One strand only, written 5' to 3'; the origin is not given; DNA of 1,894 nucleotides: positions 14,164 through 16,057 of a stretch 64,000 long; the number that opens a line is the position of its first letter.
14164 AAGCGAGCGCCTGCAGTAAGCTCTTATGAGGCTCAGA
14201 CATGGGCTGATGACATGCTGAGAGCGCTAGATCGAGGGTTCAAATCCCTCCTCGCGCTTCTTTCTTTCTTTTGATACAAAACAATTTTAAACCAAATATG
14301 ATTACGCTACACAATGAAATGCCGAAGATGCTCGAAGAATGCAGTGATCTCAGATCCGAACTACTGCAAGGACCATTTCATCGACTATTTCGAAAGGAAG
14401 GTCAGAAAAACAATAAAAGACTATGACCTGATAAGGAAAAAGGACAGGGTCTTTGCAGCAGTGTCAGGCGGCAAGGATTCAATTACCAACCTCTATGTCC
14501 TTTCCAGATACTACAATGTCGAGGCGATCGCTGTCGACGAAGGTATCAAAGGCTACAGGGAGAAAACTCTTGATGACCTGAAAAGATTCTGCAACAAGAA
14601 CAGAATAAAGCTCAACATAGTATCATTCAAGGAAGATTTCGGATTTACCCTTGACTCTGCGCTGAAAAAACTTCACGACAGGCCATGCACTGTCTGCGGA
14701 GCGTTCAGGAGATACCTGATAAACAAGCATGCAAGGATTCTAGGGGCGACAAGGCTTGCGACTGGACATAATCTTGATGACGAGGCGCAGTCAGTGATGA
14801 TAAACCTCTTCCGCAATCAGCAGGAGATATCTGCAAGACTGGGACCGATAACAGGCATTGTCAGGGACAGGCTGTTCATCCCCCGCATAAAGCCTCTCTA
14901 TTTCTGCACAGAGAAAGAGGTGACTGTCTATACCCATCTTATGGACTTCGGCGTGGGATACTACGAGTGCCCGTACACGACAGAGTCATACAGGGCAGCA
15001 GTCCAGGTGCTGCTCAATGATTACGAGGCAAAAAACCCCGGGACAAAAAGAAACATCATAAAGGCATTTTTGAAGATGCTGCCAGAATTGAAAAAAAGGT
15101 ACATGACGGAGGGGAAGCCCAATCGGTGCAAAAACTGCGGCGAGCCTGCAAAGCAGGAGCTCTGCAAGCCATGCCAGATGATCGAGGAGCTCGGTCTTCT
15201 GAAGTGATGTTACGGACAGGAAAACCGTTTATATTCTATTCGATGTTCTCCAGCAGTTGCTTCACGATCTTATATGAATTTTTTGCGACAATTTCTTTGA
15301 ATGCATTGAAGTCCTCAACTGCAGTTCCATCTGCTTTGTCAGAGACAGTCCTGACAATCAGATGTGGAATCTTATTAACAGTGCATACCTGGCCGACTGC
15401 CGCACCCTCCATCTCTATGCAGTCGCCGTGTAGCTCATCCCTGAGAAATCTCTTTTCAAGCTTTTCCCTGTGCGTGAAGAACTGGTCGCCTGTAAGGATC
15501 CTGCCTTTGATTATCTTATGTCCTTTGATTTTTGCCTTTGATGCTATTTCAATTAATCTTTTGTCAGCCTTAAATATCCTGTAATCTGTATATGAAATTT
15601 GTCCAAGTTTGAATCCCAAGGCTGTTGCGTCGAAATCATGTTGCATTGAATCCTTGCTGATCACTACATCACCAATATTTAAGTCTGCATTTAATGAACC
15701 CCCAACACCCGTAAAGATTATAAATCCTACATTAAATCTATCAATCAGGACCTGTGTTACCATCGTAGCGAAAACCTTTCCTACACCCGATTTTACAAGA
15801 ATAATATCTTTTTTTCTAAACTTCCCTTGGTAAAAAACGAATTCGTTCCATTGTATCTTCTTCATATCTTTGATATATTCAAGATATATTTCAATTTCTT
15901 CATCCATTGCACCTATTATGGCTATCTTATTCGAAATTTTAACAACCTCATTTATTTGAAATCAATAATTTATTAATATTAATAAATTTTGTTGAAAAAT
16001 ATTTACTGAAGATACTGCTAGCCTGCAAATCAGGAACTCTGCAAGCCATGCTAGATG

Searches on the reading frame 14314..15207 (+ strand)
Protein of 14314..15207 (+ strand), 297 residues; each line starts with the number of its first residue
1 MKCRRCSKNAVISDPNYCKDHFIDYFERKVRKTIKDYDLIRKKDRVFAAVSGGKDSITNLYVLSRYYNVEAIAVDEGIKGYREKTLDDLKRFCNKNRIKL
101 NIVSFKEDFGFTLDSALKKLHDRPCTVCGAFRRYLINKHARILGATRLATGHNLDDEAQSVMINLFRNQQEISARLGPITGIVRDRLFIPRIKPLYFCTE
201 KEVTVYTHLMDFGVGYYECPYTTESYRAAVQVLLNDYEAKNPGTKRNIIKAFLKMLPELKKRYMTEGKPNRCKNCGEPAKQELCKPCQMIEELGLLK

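Call 90: search_protein_families(library=pfam, proteins=[window:14314-15207:+], max_evalue=0.01)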
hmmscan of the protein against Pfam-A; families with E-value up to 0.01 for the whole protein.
window:14314-15207:+ (297 aa): 4 families
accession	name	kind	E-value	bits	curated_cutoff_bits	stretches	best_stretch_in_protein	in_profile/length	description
PF01171.26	ATP_bind_3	-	3.1e-10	40.5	27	1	46-206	2-155/182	PP-loop family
PF03054.22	tRNA_Me_trans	-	0.00014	22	20.6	1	45-155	2-129/202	tRNA methyl transferase HUP domain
PF16503.10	zn-ribbon_14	-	0.00028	20.8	34.9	1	270-293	1-24/32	Zinc-ribbon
PF06508.19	QueC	-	0.0022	18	22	1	49-106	5-61/210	Queuosine biosynthesis protein QueC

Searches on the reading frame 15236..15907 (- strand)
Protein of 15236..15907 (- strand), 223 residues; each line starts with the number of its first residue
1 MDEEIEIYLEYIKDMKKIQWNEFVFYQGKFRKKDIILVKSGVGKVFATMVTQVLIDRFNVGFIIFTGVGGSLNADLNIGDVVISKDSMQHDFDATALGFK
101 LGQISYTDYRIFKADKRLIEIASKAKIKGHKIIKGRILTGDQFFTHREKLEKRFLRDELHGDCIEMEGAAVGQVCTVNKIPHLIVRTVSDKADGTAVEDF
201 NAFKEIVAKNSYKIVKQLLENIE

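Call 90: search_protein_families(library=pfam, proteins=[window:15236-15907:-], max_evalue=0.01)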
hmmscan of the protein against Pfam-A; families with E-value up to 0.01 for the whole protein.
window:15236-15907:- (223 aa): 1 family
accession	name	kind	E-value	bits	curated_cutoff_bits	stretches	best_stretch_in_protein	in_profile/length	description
PF01048.26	PNP_UDP_1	-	5.8e-47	160.5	25.1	1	2-220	9-233/233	Phosphorylase superfamily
